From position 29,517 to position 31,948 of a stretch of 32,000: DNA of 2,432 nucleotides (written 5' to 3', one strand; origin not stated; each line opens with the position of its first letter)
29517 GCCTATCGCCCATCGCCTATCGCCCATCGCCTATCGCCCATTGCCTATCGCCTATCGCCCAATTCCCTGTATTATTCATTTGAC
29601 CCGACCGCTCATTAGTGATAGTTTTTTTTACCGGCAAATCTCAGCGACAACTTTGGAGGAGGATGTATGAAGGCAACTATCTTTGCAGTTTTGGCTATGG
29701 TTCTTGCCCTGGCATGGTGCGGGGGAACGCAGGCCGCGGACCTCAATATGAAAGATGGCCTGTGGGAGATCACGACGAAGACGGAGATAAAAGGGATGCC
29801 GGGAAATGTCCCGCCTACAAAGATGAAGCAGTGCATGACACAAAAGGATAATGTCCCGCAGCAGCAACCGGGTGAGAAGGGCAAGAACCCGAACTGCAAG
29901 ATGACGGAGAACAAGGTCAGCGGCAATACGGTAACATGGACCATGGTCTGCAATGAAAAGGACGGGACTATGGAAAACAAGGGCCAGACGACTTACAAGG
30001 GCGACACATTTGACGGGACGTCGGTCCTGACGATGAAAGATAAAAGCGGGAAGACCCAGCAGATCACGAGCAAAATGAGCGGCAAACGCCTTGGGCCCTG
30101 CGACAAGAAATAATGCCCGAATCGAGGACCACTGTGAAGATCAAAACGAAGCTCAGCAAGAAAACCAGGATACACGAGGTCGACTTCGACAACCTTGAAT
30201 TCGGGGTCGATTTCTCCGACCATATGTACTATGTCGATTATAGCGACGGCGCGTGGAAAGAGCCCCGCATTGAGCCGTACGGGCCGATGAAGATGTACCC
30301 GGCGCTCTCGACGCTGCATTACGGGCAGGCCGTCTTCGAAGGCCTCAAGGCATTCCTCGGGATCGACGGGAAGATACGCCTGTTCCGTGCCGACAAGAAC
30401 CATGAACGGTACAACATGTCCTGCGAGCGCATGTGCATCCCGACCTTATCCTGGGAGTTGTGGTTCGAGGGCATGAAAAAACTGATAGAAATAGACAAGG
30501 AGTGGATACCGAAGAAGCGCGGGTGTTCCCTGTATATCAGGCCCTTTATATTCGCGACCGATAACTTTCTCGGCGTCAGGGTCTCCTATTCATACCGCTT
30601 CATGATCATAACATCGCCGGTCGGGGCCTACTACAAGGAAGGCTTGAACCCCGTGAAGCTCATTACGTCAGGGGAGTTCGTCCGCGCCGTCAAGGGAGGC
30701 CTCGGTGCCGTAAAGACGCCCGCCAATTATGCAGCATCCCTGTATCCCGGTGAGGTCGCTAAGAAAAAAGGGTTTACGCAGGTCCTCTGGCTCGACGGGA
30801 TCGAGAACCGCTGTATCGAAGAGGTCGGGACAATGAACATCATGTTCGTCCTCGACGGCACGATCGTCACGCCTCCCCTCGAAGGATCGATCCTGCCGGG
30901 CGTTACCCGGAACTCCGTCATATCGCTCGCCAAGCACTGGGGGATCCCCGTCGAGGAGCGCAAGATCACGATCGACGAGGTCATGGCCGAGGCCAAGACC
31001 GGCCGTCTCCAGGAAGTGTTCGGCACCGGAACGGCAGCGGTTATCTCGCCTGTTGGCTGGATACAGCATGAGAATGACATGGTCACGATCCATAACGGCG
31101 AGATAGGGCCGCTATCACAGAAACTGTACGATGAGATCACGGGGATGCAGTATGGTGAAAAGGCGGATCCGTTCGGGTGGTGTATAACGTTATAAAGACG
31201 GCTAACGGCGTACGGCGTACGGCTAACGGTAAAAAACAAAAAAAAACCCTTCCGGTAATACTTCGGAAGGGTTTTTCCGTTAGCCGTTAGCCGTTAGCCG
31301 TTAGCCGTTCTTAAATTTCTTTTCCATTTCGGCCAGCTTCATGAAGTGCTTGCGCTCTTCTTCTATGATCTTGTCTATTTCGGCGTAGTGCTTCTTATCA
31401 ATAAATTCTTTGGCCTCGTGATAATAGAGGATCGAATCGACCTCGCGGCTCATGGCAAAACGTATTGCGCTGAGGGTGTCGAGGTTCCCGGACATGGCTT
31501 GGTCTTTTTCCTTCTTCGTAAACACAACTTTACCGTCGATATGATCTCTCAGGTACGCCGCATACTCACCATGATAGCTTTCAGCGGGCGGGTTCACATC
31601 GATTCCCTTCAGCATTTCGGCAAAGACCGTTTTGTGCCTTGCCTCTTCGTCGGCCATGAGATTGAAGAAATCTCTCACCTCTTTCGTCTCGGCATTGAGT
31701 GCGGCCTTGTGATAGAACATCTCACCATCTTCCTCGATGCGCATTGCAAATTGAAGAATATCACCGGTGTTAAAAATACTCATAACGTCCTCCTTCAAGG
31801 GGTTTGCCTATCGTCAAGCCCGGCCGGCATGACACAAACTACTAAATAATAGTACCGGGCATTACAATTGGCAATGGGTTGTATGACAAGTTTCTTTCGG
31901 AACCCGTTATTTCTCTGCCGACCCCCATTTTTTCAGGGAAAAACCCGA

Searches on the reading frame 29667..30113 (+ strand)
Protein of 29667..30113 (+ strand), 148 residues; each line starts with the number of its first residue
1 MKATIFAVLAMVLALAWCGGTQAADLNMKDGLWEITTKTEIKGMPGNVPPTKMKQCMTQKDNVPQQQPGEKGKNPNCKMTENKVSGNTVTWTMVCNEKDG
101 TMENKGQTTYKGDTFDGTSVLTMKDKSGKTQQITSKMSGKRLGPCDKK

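Call 69: search_protein_families(library=pfam, max_evalue=0.00001, proteins=[window:29667-30113:+])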
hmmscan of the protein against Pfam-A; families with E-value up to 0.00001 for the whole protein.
window:29667-30113:+ (148 aa): 1 family
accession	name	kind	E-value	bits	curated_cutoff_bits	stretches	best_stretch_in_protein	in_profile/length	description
PF12276.13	DUF3617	-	9.2e-20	71.9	24.5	1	28-145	1-106/106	Protein of unknown function (DUF3617)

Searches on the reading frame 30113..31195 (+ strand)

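Call 69: search_protein_families(library=pfam, max_evalue=0.00001, proteins=[window:30113-31195:+])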
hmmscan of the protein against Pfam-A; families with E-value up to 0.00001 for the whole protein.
window:30113-31195:+ (360 aa): 1 family
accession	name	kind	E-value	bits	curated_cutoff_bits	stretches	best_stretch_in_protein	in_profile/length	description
PF01063.24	Aminotran_4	-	3.8e-33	115.6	28.5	1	74-314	2-220/223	Amino-transferase class IV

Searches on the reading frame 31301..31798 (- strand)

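Call 69: search_protein_families(library=pfam, max_evalue=0.00001, proteins=[window:31301-31798:-])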
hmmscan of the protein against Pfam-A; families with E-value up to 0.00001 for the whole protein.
window:31301-31798:- (165 aa): 1 family
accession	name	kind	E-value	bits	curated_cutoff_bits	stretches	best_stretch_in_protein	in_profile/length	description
PF02915.23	Rubrerythrin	-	2.5e-12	47.8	22.8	1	13-157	1-135/137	Rubrerythrin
